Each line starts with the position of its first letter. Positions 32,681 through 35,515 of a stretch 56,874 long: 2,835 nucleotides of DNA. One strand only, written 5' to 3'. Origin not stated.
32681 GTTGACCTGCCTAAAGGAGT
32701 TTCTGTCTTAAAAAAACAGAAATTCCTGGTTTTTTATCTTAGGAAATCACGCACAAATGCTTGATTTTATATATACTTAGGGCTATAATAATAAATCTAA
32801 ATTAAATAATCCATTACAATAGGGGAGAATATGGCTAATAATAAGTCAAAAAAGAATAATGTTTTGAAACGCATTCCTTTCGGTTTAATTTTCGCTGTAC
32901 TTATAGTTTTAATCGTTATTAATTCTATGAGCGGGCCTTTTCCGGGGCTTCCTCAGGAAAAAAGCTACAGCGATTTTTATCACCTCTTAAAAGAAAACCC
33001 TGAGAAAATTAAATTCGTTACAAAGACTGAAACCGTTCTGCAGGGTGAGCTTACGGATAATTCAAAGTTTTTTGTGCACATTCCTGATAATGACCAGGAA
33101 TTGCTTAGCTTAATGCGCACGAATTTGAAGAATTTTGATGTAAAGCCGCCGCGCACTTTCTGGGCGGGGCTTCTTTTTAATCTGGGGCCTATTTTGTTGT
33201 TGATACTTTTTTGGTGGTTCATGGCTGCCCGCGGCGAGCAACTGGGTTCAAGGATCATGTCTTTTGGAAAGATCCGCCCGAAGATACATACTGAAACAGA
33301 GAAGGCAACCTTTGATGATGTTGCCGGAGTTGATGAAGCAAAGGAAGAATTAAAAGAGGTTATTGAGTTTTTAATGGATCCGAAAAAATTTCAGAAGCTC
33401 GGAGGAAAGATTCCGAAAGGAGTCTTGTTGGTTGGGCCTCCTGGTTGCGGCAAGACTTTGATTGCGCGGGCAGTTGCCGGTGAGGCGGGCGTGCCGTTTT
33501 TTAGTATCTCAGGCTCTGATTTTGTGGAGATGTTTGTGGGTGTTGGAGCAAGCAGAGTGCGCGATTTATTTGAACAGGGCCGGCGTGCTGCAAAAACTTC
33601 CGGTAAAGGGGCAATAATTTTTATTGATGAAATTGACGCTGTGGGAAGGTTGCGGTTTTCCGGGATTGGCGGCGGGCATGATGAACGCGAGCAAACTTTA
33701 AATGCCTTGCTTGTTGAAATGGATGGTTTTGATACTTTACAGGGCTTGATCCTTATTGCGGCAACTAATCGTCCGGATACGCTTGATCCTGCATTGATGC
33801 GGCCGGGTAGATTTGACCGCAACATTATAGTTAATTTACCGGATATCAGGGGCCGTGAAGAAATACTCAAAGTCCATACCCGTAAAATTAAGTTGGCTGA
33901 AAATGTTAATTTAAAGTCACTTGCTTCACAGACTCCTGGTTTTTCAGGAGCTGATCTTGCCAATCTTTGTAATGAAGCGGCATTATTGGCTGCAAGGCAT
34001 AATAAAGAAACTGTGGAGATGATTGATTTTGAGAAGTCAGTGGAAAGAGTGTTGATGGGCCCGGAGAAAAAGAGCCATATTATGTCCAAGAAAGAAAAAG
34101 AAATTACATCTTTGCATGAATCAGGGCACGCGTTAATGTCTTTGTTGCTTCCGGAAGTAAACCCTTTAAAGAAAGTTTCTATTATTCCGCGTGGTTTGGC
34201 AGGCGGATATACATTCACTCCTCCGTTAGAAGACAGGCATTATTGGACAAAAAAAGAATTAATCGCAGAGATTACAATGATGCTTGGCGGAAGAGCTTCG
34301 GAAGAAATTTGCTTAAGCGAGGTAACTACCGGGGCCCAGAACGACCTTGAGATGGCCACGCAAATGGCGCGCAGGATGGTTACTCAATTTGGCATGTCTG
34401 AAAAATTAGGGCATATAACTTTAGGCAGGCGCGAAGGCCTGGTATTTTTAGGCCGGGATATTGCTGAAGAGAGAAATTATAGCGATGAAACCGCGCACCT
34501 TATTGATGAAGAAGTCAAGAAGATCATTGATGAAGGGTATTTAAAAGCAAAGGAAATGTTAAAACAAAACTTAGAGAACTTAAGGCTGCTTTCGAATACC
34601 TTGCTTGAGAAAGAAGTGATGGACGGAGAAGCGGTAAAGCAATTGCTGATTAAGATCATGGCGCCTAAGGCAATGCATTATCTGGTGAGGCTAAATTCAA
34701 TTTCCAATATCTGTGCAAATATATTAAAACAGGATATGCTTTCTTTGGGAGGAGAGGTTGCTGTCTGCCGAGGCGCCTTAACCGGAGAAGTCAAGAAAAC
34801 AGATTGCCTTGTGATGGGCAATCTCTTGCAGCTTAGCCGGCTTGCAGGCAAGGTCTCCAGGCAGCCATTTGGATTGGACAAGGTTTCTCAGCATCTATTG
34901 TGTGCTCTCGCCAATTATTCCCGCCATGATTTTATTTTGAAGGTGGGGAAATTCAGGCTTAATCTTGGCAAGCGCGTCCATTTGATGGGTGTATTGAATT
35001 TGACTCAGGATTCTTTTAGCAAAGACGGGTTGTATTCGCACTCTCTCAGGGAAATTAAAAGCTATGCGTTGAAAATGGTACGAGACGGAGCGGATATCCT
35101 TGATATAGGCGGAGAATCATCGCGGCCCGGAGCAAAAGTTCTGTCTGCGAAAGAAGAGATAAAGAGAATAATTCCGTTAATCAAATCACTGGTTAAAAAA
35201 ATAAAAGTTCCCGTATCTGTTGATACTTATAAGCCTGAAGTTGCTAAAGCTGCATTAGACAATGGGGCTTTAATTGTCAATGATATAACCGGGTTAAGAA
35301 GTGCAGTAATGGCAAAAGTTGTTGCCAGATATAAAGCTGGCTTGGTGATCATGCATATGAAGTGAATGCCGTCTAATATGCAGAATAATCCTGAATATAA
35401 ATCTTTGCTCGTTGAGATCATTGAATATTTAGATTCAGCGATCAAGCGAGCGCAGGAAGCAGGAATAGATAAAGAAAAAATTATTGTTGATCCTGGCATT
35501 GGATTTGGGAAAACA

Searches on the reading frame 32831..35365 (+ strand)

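Call 68: search_protein_families(library=pfam, proteins=[window:32831-35365:+], max_evalue=0.0001)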
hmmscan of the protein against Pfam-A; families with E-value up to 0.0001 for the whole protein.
window:32831-35365:+ (844 aa): 7 families
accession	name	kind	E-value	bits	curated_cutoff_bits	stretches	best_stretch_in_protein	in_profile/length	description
PF01434.24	Peptidase_M41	-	2.2e-67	227.1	29.9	1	417-605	2-191/191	Peptidase family M41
PF00809.28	Pterin_bind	-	4.7e-44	151.3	25.5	1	719-844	1-126/244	Pterin binding enzyme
PF00004.35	AAA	-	2.1e-42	145.1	21.2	1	198-335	1-130/131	ATPase family associated with various cellular activities (AAA)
PF17862.7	AAA_lid_3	-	2.9e-17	62.3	27.2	1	358-402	1-45/45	AAA+ lid domain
PF07728.20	AAA_5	-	6.9e-07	29.8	22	1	197-323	1-136/139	AAA domain (dynein-related subfamily)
PF06068.19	TIP49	-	3.8e-05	23.5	23.8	1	183-232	41-89/347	TIP49 P-loop domain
PF06480.20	FtsH_ext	-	4e-05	24.2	25.5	0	20-106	4-98/103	FtsH Extracellular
